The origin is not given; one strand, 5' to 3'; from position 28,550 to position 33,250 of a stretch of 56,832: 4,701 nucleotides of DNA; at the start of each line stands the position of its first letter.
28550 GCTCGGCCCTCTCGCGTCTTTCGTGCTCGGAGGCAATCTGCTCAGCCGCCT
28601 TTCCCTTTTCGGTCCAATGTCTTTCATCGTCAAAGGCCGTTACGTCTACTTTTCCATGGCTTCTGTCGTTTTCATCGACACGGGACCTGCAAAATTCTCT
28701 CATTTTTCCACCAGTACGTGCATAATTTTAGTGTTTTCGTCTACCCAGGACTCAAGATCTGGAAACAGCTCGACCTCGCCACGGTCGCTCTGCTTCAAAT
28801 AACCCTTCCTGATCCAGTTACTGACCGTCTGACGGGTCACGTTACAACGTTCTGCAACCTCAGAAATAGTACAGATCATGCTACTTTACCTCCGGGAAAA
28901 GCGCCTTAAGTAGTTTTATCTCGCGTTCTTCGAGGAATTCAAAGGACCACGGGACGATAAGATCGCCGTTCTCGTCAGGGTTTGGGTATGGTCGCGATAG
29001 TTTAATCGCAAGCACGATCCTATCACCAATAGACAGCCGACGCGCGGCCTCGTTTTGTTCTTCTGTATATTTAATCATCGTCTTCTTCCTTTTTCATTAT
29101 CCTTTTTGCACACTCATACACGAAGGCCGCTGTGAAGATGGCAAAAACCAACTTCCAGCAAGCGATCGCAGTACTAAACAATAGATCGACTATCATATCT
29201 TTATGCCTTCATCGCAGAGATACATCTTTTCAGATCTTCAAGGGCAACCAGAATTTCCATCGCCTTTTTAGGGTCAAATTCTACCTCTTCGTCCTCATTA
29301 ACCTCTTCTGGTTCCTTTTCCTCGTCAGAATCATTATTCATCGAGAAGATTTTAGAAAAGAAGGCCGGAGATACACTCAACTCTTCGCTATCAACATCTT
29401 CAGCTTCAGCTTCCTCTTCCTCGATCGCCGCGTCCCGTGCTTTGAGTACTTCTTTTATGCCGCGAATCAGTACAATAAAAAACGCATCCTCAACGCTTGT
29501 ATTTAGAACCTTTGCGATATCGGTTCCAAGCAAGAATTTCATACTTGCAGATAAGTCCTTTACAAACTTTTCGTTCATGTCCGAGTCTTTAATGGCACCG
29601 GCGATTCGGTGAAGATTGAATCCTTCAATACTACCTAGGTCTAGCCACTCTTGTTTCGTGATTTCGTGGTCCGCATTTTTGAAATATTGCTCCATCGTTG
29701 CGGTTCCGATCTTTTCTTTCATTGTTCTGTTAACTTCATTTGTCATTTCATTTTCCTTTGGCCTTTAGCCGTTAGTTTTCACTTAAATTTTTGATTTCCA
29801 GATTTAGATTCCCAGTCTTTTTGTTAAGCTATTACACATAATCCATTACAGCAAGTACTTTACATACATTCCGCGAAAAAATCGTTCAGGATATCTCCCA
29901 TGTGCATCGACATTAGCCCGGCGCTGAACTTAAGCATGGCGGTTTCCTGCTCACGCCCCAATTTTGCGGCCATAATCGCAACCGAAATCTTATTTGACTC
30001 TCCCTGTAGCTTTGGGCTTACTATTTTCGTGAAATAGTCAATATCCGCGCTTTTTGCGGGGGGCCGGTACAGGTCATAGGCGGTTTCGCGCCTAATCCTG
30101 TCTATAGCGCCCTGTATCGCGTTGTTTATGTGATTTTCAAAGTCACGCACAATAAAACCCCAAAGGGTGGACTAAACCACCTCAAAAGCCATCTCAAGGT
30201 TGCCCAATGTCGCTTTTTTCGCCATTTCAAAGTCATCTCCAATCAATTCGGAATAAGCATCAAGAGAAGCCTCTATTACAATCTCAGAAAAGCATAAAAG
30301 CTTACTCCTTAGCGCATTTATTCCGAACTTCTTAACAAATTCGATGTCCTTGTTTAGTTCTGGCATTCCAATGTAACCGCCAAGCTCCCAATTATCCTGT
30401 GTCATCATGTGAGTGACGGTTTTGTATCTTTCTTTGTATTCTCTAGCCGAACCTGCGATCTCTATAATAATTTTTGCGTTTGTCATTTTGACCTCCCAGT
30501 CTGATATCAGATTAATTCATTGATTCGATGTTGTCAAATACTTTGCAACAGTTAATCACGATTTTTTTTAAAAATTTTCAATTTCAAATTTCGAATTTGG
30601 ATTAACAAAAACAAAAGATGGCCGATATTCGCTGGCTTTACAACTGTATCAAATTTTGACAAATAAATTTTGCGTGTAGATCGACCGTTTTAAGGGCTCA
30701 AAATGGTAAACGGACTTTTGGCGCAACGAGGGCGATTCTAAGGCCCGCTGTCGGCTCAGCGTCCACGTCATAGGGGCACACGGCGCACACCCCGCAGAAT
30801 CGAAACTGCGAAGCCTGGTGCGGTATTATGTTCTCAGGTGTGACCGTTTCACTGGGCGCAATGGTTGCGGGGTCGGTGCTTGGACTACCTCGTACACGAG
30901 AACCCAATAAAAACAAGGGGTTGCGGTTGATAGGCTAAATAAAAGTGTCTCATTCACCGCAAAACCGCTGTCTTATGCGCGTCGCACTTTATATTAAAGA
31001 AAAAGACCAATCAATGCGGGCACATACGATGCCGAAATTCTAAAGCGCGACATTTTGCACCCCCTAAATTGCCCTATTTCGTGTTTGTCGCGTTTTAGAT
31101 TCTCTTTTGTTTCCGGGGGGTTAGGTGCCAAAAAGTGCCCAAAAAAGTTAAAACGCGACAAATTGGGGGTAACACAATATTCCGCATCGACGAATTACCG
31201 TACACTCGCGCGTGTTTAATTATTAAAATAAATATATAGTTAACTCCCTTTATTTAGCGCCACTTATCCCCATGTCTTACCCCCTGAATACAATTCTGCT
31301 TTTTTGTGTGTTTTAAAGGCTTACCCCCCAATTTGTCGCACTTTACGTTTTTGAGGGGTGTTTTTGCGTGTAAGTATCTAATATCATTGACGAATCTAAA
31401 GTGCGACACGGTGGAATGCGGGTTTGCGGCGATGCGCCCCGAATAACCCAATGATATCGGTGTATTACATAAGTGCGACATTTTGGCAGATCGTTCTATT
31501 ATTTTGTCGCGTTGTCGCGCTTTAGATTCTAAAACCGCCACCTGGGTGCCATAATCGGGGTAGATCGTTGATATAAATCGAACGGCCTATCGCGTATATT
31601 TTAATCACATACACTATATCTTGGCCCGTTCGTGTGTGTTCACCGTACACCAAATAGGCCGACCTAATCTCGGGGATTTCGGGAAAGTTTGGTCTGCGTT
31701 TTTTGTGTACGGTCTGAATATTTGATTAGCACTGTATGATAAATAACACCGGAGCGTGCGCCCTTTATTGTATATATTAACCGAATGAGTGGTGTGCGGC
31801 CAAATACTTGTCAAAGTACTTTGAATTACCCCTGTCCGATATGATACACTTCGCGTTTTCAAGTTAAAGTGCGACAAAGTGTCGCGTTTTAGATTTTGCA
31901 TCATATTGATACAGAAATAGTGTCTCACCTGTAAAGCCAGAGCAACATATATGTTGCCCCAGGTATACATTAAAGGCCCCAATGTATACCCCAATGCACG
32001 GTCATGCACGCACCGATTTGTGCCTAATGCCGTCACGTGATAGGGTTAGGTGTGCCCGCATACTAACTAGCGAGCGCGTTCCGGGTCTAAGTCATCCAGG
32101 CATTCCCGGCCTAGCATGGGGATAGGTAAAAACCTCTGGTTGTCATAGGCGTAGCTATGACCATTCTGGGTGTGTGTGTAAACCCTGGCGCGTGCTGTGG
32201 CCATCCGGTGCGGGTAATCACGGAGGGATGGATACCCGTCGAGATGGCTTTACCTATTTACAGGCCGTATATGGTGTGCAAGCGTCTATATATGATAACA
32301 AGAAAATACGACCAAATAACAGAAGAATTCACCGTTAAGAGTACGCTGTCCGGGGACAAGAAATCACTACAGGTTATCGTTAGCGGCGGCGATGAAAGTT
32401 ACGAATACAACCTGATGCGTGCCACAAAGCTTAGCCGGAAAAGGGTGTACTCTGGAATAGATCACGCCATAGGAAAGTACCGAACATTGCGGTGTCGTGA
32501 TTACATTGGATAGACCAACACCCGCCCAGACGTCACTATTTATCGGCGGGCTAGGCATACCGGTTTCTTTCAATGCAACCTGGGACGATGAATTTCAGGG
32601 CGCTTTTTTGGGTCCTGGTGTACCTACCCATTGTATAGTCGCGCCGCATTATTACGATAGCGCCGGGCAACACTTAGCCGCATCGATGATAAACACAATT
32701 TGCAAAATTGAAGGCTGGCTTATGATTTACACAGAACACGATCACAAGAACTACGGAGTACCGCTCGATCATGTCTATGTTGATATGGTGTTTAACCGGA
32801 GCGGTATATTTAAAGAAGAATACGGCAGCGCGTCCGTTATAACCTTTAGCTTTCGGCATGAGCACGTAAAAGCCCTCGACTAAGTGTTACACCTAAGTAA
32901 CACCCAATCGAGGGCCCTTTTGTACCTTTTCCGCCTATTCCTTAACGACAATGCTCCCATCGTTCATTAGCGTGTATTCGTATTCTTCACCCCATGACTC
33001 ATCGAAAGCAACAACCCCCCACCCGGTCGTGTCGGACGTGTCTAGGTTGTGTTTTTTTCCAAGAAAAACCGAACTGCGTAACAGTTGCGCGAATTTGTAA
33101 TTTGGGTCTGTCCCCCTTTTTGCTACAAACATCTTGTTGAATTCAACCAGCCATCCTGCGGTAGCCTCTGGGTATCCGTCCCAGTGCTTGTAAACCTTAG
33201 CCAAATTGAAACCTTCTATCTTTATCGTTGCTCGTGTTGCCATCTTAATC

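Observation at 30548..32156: A 1.6-kb segment with no credible ORF in the middle of a tightly packed early region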

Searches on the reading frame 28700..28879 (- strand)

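Call 26: search_protein_families(library=pfam, proteins=[window:28700-28879:-], max_evalue=0.05)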
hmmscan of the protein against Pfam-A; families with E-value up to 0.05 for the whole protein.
window:28700-28879:- (59 aa): 17 families
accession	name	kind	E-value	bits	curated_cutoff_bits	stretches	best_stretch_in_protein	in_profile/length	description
PF00376.29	MerR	-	4.2e-07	30.1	28.2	1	4-35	1-32/38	MerR family regulatory protein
PF12728.13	HTH_17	-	5.5e-07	30.2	27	1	4-30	3-29/51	Helix-turn-helix domain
PF13384.12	HTH_23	-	3.9e-05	23.8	24.6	1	4-24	19-39/50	Homeodomain-like domain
PF00356.27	LacI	-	0.00023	21.3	27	1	4-27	1-25/46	Bacterial regulatory proteins, lacI family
PF13411.12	MerR_1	-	0.00025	21.5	21.6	1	3-34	1-32/69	MerR HTH family regulatory protein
PF13518.12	HTH_28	-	0.00029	21.3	25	1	4-25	14-35/52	Helix-turn-helix domain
PF01381.28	HTH_3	-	0.00049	20.5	23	1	4-24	11-31/55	Helix-turn-helix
PF08281.18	Sigma70_r4_2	-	0.0024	17.9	25.7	1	3-27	27-51/54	Sigma-70, region 4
PF15943.11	YdaS_toxin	-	0.0025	18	30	1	6-24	12-30/65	Bacterial toxin YdaS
PF13542.12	HTH_Tnp_ISL3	-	0.006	16.5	27.4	1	3-24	27-48/51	Helix-turn-helix domain of transposase family ISL3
PF04545.22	Sigma70_r4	-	0.0086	16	24.1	1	4-26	22-44/50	Sigma-70, region 4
PF13551.12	HTH_29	-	0.012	16.2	28.1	1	4-24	14-34/64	Winged helix-turn helix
PF12802.13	MarR_2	-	0.012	16.2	27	1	3-21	21-39/61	MarR family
PF07037.17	YfeC-like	-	0.015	16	22.9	1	4-28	2-26/122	Transcription regulator YfeC-like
PF01527.26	HTH_Tnp_1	-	0.024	15.3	24.1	1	4-26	25-47/75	Transposase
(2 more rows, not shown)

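Call 90: search_protein_families(library=ncbifam, proteins=[window:28700-28879:-], max_evalue=0.05)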
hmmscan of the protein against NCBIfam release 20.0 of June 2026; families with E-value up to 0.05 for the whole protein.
window:28700-28879:- (59 aa): 12 families
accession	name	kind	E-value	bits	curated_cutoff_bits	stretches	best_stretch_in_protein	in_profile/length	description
TIGR01764.1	excise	domain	0.00011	22.4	28.8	1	4-29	3-28/49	excisionase family DNA-binding protein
NF033787.1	HTH_BldC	subfamily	0.0022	17.8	77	1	4-29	4-29/49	BldC family transcriptional regulator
NF038291.1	rep_pAB02_ORF2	subfamily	0.0032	17.9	85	1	4-37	4-37/172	plasmid replication DNA-binding protein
NF033518.0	transpos_IS607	equivalog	0.0067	16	110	1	7-32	2-27/187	IS607 family transposase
TIGR02051.1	MerR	equivalog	0.0094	16.2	150.85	1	4-35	1-32/124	mercury resistance transcriptional regulator MerR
NF046037.1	carphisopro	domain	0.013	15.6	38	1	5-26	11-32/54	carph-isopro domain-containing protein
NF033545.0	transpos_IS630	equivalog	0.014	14.8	100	1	4-25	14-35/299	IS630 family transposase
NF045758.2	YlxM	equivalog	0.019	15.1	80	1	4-25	34-55/72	YlxM family DNA-binding protein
NF047737.1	antiphage_MADS1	equivalog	0.02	15.1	80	1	2-27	3-28/49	methylation-associated defense system helix-turn-helix domain-containing protein MAD1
TIGR02043.1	ZntR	equivalog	0.033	14.3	167.95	1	4-35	3-34/131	Zn(2+)-responsive transcriptional regulator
NF033577.2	transpos_IS481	equivalog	0.041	13.4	224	1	4-25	15-36/284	IS481 family transposase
TIGR02937.1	sigma70-ECF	superfamily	0.046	13.3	42.9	0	4-27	135-158/165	sigma-70 family RNA polymerase sigma factor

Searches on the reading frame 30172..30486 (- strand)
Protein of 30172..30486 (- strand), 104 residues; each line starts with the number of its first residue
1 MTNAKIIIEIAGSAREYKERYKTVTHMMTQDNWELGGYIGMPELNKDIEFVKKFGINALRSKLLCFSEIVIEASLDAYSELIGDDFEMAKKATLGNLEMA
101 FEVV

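Call 10: search_protein_families(library=phrogs, proteins=[window:30172-30486:-], max_evalue=0.01)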
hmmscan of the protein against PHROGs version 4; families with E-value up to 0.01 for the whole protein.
window:30172-30486:- (104 aa): 0 families

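Call 14: find_related_loci(query=window:30172-30486:-, collection=viral_contigs, flank=6000)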
Query window:30172-30486:- (104 aa) in viral_contigs; peptide patterns used: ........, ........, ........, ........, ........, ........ (x = any residue, [..] = any of these).
16 stretches matched a pattern, but none encodes a relative of the query by tblastn (E <= 1e-3).

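Call 18: find_encoding_contigs(protein=window:30172-30486:-, flank=10000, max_places=6)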
Protein window:30172-30486:- (104 aa): 3 contigs read that carry it; 3 places shown.
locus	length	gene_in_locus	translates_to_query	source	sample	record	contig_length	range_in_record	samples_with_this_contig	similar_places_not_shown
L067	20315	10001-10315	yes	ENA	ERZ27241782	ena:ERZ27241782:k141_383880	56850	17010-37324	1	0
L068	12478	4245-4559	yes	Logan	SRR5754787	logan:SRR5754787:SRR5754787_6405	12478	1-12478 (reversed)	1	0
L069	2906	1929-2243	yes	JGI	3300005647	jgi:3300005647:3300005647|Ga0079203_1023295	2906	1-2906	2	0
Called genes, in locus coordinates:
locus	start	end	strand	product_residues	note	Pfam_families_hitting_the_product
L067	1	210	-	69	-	-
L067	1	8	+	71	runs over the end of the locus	-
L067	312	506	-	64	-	-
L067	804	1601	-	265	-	PF01145:Band_7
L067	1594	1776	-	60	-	-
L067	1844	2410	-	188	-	-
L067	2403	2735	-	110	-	-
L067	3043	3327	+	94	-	-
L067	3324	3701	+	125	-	-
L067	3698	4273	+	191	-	PF05063:MT-A70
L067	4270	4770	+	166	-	PF00929:RNase_T, PF16473:Rv2179c-like (weak)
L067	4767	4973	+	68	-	-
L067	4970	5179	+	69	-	-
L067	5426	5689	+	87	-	-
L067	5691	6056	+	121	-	-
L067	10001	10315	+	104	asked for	-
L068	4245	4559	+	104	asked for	-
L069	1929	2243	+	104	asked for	-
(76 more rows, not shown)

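Call 26: search_protein_families(library=pfam, proteins=[window:30172-30486:-], max_evalue=0.05)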
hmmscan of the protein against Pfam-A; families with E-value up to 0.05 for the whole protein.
window:30172-30486:- (104 aa): 0 families

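Call 27: find_homologous_proteins(query=window:30172-30486:-, max_evalue=0.001)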
Query window:30172-30486:- (104 aa): 1 proteins with E <= 0.001 among 2 candidates.
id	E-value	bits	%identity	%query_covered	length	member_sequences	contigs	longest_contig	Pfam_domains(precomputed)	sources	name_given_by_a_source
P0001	7.3e-61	220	100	100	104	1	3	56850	-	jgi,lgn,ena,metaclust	metaclust:\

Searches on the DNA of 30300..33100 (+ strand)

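Call 7: search_dna_similar(query=window:30400-32300:+, collection=phages, mode=distant)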
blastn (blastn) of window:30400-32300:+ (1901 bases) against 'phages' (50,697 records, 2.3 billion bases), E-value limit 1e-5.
No match.

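Call 13: search_rna_families(source=window, start=30300, end=33100, threshold=evalue, max_evalue=10)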
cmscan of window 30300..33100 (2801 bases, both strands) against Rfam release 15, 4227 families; matches with E-value up to 10: 2.
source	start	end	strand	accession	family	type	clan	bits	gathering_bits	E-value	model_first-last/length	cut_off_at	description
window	31067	31178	-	RF02688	RAGATH-13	Gene; ribozyme;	-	19.5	80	2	1-95/95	no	RAGATH-13 RNA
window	32808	32917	-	RF01089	PK-repBA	Cis-reg;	-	15.6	45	4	1-124/124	no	Pseudoknot of the regulatory region of the repBA gene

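Call 75: search_dna_similar(query=window:30548-32300:+, collection=plasmids, mode=distant)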
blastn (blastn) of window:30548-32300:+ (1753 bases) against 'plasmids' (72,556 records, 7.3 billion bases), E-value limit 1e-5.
No match.

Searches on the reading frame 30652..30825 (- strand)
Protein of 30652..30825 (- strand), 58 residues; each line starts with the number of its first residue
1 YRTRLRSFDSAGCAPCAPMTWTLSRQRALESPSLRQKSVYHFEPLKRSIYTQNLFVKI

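Call 71: search_protein_families(library=pfam, proteins=[window:30652-30825:-], max_evalue=0.1)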
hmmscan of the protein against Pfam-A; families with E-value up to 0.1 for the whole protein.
seq(58 aa): 0 families

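Call 72: search_protein_families(library=phrogs, proteins=[window:30652-30825:-], max_evalue=0.1)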
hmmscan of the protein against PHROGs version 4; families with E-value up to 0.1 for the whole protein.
seq(58 aa): 0 families

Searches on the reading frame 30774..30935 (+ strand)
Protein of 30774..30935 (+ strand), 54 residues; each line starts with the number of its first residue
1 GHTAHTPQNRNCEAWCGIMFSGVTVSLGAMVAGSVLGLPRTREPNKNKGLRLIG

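Call 71: search_protein_families(library=pfam, proteins=[window:30774-30935:+], max_evalue=0.1)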
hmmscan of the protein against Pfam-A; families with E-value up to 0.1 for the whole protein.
seq(54 aa): 1 family
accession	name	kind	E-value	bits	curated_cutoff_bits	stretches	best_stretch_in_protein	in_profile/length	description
PF09622.15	DUF2391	-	0.097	12.5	22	0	11-47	96-132/275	Putative integral membrane protein (DUF2391)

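Call 72: search_protein_families(library=phrogs, proteins=[window:30774-30935:+], max_evalue=0.1)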
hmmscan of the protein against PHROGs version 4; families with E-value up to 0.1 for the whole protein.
seq(54 aa): 0 families

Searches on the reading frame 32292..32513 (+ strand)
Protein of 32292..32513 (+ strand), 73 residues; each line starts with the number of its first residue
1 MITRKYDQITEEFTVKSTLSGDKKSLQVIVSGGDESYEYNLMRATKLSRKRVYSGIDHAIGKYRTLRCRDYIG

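Call 81: predict_structure(protein=window:32292-32513:+)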
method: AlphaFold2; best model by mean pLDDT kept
length: 73 residues; sequences in the alignment: 1
mean_pLDDT: 67.7   pTM: 0.56
mean pLDDT of the five models: 67.7, 63.8, 55.3, 54.9, 48.3
residues with pLDDT >= 90: 0; 70-90: 42; 50-70: 16; < 50: 15
segments of 3 or more residues with pLDDT < 50: 1-3, 66-73
pLDDT, mean of each block of 10 residues (from residue 1): 45 76 83 77 71 78 53 32
secondary structure, 60 per line:
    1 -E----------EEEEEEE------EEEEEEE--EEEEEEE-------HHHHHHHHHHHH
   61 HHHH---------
elements in order: E13-19 E26-32 E35-41 H49-64

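Call 85: fold_search(model_id=the predicted structure, library=pdb)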
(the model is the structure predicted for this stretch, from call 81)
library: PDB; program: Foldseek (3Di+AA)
matches with E <= 10: 1194; with E <= 0.001: 0
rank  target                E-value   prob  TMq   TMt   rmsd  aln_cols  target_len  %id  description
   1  9asm_B                1.2e-01  0.77  0.42  0.16   4.3        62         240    8  Human Drosha and DGCR8 in complex with Pri-let-7f1 (released 2024-09-04)
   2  5ztm_B                1.7e-01  0.33  0.30  0.16   7.0        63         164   14  Crystal structure of MLE dsRBDs in complex with roX2 (R2H1) (released 2019-03-06)
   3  3vyy_A                1.7e-01  0.30  0.30  0.26   7.3        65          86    6  Structural insights into RISC assembly facilitated by dsRNA binding domains of human RNA helicase A (DHX9) (released 2013-02-13)
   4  1whq_MODEL_1_A        2.0e-01  0.35  0.34  0.28   6.1        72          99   10  Solution structure of the N-terminal dsRBD from hypothetical protein BAB28848 (released 2004-11-28)
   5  3dpp_B                2.1e-01  0.63  0.41  0.16   9.6        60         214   12  Crystal structure of the substrate binding domain of E. coli DnaK in complex with a long pyrrhocoricin-derived inhibit (released 2009-03-10)
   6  3dqg_D                2.6e-01  0.23  0.34  0.20  10.9        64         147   12  Peptide-binding domain of heat shock 70 kDa protein F, mitochondrial precursor, from Caenorhabditis elegans. (released 2008-07-22)
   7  8vbe_A                2.8e-01  0.54  0.41  0.09   3.9        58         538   14  Kinetic intermediate states of HIV-1 RT DNA synthesis captured by cryo-EM (released 2024-12-11)
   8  8ram_M                2.8e-01  0.47  0.36  0.39   5.1        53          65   17  Structure of Sen1 bound RNA Polymerase II pre-termination complex (released 2024-10-30)
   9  6bsi_A                2.9e-01  0.77  0.48  0.09   3.6        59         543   17  Structure of HIV-1 RT complexed with an RNA/DNA hybrid containing the polypurine-tract sequence (released 2018-01-03)
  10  9jmu_MODEL_1_A        2.9e-01  0.18  0.30  0.25   7.6        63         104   16  Solution structure of DRB3 dsRBD2 (i.e. DRB3 (83-185)) (released 2026-03-25)
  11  8u6c_A                3.5e-01  0.54  0.38  0.08   3.5        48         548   12  Crystal Structure of HIV-1 Reverse Transcriptase in Complex with 2-chloro-N-(4-chloro-3-(3-chloro-5-cyanophenoxy)phene (released 2023-11-08)
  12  3vyy_B                3.5e-01  0.30  0.34  0.31   4.7        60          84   10  Structural insights into RISC assembly facilitated by dsRNA binding domains of human RNA helicase A (DHX9) (released 2013-02-13)
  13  9xps_6                4.0e-01  0.60  0.44  0.18   4.8        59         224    5  The neck structure of the Phage Phikz (released 2026-02-11)
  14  3dpo_B                4.0e-01  0.47  0.41  0.16   9.5        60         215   12  Crystal structure of the substrate binding domain of E. coli DnaK in complex with a short pyrrhocoricin-derived inhibi (released 2009-03-10)
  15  4ezp_B                4.0e-01  0.47  0.41  0.15   9.6        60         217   12  Crystal structure of the substrate binding domain of E.coli DnaK in complex with A3-APO(residues 1 to 20) (released 2013-04-17)
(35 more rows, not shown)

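Call 90: search_protein_families(library=ncbifam, proteins=[window:32292-32513:+], max_evalue=0.05)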
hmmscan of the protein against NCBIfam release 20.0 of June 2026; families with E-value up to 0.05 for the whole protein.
window:32292-32513:+ (73 aa): 0 families

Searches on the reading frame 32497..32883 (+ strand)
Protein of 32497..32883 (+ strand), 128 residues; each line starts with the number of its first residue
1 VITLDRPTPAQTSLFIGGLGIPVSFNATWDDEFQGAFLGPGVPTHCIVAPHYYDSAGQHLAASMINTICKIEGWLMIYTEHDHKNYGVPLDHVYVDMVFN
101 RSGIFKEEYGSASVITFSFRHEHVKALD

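Call 10: search_protein_families(library=phrogs, proteins=[window:32497-32883:+], max_evalue=0.01)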
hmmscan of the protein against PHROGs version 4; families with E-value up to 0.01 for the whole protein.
window:32497-32883:+ (128 aa): 0 families

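Call 26: search_protein_families(library=pfam, proteins=[window:32497-32883:+], max_evalue=0.05)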
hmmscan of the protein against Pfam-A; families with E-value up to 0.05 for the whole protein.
window:32497-32883:+ (128 aa): 0 families

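Call 39: find_homologous_proteins(query=window:32497-32883:+, max_evalue=0.01)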
Query window:32497-32883:+ (128 aa): 1 proteins with E <= 0.01 among 2 candidates.
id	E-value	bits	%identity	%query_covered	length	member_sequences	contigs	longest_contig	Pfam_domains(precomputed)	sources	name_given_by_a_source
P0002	7.3e-84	296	99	100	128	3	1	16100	-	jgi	-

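Call 40: find_encoding_contigs(protein=P0002, flank=10000, max_places=10)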
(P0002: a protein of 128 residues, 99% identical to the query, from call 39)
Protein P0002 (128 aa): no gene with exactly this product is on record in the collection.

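Call 57: find_related_loci(query=P0002, collection=viral_contigs, flank=10000)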
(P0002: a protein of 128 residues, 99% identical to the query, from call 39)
Query P0002 (128 aa) in viral_contigs; peptide patterns used: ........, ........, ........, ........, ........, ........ (x = any residue, [..] = any of these).
7 stretches matched a pattern, but none encodes a relative of the query by tblastn (E <= 1e-3).

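Call 65: search_protein_representatives(protein=window:32497-32883:+)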
Query: 128 residues. Proteins with E-value up to 0.001 (for the whole library): 1; up to 1e-10: 1; up to 1e-30: 1. The best 1 are listed.
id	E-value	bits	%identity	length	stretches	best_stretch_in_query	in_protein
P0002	2.3e-84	296.4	99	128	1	1-128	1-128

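Call 80: predict_structure(protein=window:32497-32883:+)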
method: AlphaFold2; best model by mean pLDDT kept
length: 128 residues; sequences in the alignment: 1
mean_pLDDT: 49.2   pTM: 0.39
mean pLDDT of the five models: 49.2, 40.3, 34.7, 30.0, 29.7
residues with pLDDT >= 90: 0; 70-90: 1; 50-70: 63; < 50: 64
segments of 3 or more residues with pLDDT < 50: 1-31, 33-35, 43-46, 48-51, 53-55, 105-118
pLDDT, mean of each block of 10 residues (from residue 1): 25 34 40 49 48 50 56 63 67 59 51 44 56
secondary structure, 60 per line:
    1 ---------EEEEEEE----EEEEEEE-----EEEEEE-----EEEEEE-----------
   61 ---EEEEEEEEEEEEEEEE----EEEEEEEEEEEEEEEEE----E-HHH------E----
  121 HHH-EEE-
elements in order: E10-16 E21-27 E33-38 E44-49 E64-79 E84-100 E125-127

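Call 90: search_protein_families(library=ncbifam, proteins=[window:32497-32883:+], max_evalue=0.05)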
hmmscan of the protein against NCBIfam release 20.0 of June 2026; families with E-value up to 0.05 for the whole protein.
window:32497-32883:+ (128 aa): 0 families
